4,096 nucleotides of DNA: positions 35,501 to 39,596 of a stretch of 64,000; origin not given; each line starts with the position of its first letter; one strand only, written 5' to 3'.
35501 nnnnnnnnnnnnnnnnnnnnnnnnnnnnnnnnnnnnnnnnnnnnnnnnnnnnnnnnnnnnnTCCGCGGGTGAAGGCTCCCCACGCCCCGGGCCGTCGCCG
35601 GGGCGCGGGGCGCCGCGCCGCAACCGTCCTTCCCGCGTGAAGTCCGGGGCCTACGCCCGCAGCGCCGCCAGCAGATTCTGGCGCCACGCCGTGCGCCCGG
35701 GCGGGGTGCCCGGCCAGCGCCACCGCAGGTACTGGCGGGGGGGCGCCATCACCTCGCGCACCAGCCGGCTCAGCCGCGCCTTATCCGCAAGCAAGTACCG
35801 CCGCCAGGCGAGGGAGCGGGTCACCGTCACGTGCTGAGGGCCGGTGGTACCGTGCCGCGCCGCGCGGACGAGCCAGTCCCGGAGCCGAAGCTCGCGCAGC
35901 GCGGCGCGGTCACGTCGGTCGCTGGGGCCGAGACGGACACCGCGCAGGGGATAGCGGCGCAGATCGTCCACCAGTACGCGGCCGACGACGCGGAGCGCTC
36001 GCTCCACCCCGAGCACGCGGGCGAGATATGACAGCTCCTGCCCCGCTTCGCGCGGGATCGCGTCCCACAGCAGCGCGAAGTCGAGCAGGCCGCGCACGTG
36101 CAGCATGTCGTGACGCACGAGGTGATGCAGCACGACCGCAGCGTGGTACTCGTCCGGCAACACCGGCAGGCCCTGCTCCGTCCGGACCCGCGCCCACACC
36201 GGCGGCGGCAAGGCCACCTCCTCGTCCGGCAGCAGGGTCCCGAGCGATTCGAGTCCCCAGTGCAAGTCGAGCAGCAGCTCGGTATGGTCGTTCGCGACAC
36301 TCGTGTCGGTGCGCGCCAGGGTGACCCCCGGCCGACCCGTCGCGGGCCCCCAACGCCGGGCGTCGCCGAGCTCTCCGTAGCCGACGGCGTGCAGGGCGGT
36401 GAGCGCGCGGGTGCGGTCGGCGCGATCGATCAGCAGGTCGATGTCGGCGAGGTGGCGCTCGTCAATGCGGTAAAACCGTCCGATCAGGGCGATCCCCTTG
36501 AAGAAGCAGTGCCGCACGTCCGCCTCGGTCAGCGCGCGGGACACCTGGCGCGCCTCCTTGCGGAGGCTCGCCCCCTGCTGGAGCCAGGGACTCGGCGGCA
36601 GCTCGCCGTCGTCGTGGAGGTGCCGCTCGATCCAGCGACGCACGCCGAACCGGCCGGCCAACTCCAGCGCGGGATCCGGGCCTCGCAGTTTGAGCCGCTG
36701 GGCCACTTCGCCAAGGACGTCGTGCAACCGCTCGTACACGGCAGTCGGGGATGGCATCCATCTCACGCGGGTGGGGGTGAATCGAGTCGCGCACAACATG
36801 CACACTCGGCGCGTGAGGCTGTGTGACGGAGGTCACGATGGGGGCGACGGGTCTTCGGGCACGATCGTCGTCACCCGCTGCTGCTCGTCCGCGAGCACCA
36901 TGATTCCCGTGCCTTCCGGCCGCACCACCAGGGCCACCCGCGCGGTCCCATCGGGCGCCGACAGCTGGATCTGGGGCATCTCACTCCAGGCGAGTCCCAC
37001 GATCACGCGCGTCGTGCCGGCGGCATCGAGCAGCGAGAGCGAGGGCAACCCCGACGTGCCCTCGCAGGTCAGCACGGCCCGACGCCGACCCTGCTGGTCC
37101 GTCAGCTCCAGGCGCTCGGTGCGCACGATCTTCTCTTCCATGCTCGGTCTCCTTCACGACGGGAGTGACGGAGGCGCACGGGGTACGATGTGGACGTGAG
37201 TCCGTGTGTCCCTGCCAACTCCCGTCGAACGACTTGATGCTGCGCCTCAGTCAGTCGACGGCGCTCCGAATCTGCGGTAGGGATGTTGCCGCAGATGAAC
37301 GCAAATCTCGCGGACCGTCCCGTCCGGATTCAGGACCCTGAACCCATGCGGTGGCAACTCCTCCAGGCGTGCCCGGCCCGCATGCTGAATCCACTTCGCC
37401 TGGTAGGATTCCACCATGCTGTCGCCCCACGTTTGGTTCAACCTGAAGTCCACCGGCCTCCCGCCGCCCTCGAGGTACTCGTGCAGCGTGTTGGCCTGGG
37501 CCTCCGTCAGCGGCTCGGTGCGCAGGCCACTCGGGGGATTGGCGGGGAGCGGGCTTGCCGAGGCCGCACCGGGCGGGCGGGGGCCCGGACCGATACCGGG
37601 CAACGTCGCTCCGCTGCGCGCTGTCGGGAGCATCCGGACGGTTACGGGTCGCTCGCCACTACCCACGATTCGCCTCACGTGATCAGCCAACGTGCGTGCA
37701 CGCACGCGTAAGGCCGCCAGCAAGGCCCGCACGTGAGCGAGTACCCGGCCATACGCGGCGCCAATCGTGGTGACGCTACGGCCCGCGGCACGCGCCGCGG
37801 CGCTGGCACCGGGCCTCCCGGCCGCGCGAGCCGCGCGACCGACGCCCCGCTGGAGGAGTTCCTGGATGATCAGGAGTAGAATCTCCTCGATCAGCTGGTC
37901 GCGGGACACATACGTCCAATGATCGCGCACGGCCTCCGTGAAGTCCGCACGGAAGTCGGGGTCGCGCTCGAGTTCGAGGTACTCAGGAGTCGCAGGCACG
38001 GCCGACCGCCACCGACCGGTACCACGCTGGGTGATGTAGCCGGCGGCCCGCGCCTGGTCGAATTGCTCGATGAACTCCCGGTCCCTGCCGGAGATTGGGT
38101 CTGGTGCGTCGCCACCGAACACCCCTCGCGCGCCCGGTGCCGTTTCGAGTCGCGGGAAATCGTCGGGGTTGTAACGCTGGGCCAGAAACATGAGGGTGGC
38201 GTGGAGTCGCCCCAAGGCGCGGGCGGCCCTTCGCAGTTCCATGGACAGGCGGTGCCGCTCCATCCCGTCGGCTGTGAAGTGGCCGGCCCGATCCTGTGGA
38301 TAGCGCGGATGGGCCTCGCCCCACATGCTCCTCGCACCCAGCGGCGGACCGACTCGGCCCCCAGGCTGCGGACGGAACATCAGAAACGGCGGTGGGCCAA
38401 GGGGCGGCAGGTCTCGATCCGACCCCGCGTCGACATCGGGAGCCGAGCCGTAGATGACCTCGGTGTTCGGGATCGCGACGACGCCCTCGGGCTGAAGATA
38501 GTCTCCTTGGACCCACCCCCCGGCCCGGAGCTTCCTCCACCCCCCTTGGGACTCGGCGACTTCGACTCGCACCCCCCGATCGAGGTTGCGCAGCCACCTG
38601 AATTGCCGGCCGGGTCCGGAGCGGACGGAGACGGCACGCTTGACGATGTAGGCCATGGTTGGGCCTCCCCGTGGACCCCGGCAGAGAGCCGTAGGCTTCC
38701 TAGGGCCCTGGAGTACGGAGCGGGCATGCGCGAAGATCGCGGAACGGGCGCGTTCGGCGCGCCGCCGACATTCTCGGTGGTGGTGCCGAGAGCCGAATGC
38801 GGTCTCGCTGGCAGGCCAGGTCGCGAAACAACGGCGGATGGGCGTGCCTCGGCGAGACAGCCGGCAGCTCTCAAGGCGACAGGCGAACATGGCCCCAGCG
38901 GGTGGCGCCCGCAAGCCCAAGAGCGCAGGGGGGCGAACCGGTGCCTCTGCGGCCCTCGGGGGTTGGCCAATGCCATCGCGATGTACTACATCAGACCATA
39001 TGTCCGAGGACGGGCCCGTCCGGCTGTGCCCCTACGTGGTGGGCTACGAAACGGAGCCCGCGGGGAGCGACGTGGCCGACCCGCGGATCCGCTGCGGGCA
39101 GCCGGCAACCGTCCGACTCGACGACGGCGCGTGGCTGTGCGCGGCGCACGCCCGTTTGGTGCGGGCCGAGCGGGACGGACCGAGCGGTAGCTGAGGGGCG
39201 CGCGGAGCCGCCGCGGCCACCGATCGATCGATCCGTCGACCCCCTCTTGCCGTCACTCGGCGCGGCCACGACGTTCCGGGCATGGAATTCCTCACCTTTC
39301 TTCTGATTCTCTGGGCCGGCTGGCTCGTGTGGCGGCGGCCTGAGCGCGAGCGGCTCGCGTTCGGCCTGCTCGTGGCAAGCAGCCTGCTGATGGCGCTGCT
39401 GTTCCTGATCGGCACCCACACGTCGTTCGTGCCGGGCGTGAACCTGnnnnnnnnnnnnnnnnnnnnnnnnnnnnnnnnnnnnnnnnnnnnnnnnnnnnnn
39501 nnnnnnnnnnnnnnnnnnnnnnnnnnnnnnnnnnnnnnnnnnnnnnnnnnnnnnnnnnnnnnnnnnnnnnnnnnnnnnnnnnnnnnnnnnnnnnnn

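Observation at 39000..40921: DsbB-like protein with only the first cysteine pair, fused to a large extra domain and preceded by two mini-ORFs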

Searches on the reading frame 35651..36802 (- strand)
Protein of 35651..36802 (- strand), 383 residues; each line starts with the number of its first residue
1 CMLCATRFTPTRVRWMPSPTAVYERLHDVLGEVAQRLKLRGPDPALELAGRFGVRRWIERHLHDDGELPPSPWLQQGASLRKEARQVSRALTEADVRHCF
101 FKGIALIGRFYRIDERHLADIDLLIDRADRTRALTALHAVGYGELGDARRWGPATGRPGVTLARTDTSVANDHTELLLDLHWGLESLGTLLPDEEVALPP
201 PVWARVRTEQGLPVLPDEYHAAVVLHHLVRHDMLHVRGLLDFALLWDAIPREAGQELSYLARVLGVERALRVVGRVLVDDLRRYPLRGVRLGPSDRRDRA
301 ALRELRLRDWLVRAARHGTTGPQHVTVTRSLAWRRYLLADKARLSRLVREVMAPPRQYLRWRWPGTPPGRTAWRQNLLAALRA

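Call 36: search_protein_families(library=pfam, proteins=[window:35651-36802:-], max_evalue=0.001)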
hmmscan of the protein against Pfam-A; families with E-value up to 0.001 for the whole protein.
window:35651-36802:- (383 aa): 1 family
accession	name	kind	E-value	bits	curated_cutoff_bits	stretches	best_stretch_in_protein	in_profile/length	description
PF14907.12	NTP_transf_5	-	2.8e-20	73.4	31.2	1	76-271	52-238/249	Uncharacterised nucleotidyltransferase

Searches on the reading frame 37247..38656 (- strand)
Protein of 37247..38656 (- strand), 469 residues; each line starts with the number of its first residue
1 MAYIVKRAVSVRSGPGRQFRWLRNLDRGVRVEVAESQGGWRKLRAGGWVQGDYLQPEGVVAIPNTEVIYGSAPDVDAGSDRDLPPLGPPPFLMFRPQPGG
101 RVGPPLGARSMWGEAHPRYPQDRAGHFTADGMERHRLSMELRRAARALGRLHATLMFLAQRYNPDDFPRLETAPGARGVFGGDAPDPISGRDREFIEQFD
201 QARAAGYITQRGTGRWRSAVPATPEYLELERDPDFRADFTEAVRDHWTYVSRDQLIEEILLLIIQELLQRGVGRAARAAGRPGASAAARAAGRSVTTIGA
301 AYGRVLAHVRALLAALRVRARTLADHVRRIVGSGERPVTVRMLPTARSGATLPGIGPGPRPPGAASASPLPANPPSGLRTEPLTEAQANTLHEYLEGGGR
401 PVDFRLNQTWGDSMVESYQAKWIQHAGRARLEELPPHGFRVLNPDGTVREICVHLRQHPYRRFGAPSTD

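Call 36: search_protein_families(library=pfam, proteins=[window:37247-38656:-], max_evalue=0.001)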
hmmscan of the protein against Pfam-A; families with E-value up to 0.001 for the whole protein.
window:37247-38656:- (469 aa): 1 family
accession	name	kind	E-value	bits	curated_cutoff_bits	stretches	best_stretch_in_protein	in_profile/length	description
PF08239.17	SH3_3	-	7.4e-05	23.3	27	1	8-55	2-54/54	Bacterial SH3 domain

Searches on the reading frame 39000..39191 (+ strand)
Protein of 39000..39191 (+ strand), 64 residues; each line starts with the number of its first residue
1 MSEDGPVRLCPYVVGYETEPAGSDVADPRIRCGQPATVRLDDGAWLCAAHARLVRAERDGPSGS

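Call 3: search_protein_families(library=pfam, proteins=[window:39000-39191:+], max_evalue=1)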
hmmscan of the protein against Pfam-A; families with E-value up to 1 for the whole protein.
seq(64 aa): 0 families

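Call 4: search_protein_families(library=ncbifam, proteins=[window:39000-39191:+], max_evalue=1)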
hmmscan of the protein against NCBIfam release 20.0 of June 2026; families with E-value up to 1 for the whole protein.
seq(64 aa): 0 families

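Call 31: find_homologous_proteins(query=window:39000-39191:+, max_evalue=10)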
Query seq(64 aa) (64 aa): 3 proteins with E <= 10 among 3 candidates.
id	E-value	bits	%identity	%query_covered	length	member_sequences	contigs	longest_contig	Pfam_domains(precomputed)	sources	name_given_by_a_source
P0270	5.3e-37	142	100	100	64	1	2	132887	-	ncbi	-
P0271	2.4e-24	102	87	84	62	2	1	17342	-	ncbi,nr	ncbi:MAG: hypothetical protein OER21_09340 [Gemmatimonadota bacterium]|nr:hypothetical protein [Gemm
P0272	7.3e-17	78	68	78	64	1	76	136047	-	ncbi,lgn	-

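Call 33: find_encoding_contigs(protein=P0272, flank=4000, max_places=3)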
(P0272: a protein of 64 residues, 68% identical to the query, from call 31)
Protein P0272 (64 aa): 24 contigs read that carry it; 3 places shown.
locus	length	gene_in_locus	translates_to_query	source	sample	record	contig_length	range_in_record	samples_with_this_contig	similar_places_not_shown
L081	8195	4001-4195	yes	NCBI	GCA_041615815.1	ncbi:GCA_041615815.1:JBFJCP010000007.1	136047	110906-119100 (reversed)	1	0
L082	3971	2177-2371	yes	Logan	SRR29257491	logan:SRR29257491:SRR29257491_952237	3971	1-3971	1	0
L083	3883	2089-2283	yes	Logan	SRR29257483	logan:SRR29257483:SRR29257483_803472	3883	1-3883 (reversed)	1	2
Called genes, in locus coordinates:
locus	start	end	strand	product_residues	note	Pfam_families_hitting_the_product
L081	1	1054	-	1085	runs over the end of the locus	PF25852:DUF6242_C (faint), PF02012:BNR (faint), PF15902:Sortilin-Vps10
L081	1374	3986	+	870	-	PF00069:Pkinase, PF01636:APH (faint), PF07714:PK_Tyr_Ser-Thr, PF07676:PD40 (faint), PF26550:Tricorn_2nd (faint), PF26549:Tricorn_N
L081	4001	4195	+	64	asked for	-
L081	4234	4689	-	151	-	-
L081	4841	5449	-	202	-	-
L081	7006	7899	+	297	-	PF00140:Sigma70_r1_2, PF04542:Sigma70_r2, PF04539:Sigma70_r3, PF04545:Sigma70_r4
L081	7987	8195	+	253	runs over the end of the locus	PF02405:MlaE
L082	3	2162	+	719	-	?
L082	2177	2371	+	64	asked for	-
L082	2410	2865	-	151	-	-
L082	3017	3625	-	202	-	-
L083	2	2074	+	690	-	?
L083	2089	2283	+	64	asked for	-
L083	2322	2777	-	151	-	-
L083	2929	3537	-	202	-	-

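Call 34: find_encoding_contigs(protein=P0270, flank=3000, max_places=2)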
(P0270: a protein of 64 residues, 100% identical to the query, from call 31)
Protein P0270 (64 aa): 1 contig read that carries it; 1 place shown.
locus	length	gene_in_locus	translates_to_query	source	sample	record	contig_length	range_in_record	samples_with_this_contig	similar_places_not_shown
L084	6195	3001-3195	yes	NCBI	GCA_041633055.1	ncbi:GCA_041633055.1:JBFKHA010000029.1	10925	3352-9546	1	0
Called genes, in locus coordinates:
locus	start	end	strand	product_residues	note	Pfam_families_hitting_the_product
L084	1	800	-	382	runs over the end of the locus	PF14907:NTP_transf_5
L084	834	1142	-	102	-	-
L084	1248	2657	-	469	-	-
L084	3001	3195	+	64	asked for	-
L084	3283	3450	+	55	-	-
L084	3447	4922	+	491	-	PF02600:DsbB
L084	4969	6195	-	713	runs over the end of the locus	PF02897:Peptidase_S9_N, PF00326:Peptidase_S9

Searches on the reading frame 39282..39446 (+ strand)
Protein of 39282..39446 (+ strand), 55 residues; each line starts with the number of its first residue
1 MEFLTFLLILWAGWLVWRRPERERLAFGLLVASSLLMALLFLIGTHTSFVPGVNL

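Call 3: search_protein_families(library=pfam, proteins=[window:39282-39446:+], max_evalue=1)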
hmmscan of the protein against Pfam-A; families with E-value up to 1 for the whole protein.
window:39282-39446:+ (55 aa): 3 families
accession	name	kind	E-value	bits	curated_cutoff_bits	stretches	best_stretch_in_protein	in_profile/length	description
PF09925.14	DUF2157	-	0.013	15.6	32.4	1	4-44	72-113/146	Predicted membrane protein (DUF2157)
PF11992.13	TgpA_N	-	0.027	13.9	30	1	3-48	23-73/333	TgpA N-terminal domain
PF19455.4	DUF5993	-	0.034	14.7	27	1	4-41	3-38/50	Family of unknown function (DUF5993)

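Call 4: search_protein_families(library=ncbifam, proteins=[window:39282-39446:+], max_evalue=1)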
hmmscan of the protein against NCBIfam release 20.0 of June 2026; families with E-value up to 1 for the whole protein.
window:39282-39446:+ (55 aa): 5 families
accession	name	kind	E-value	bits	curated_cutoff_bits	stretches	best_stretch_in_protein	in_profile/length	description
NF050061.1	DisulBndDbaCampy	equivalog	2.2e-13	49.9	90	1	1-55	1-55/55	disulfide bond formation protein Dba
NF033191.4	JDVT-CTERM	domain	0.041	13.8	27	1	4-20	18-34/35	JDVT-CTERM domain-containing protein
NF047967.1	SCO6881_fam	exception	0.15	11.1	325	1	12-46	208-243/329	SCO6881 family protein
NF058595.1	invert_tail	domain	0.29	11.5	37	1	4-44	31-71/113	lipo-invert putative C-terminal anchoring domain-containing protein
NF058618.1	transduce_GlnX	subfamily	0.33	10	250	1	4-45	188-228/413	GlnX family signal transduction membrane protein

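Call 32: find_homologous_proteins(query=window:39282-39446:+, max_evalue=0.01)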
Query window:39282-39446:+ (55 aa): 614 proteins with E <= 0.01 among 614 candidates; the best 120 are listed.
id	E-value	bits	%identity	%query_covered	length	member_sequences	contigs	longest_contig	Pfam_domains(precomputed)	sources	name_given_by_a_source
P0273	2.0e-27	111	100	100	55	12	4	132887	-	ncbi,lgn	-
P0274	3.7e-26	107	98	100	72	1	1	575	-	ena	-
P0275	1.6e-24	102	89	100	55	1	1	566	-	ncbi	-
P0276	2.1e-24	101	93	100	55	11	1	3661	-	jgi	-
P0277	2.6e-24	101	89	100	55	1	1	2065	-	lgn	-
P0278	3.8e-24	101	89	100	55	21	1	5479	-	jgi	jgi:heme A synthase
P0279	5.9e-24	100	91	100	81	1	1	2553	-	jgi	-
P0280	6.0e-24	100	91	100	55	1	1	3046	-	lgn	-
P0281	6.6e-24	100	87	100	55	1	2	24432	-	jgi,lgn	jgi:heme A synthase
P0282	8.9e-24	99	84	100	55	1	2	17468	-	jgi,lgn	-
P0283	1.1e-23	99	89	100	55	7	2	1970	-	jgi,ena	jgi:heme A synthase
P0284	1.1e-23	99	89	100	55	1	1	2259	-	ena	-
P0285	1.2e-23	99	91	100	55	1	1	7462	-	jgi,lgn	jgi:heme A synthase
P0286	1.2e-23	99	89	100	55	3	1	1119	-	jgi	-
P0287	1.8e-23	99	85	100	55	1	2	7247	-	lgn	-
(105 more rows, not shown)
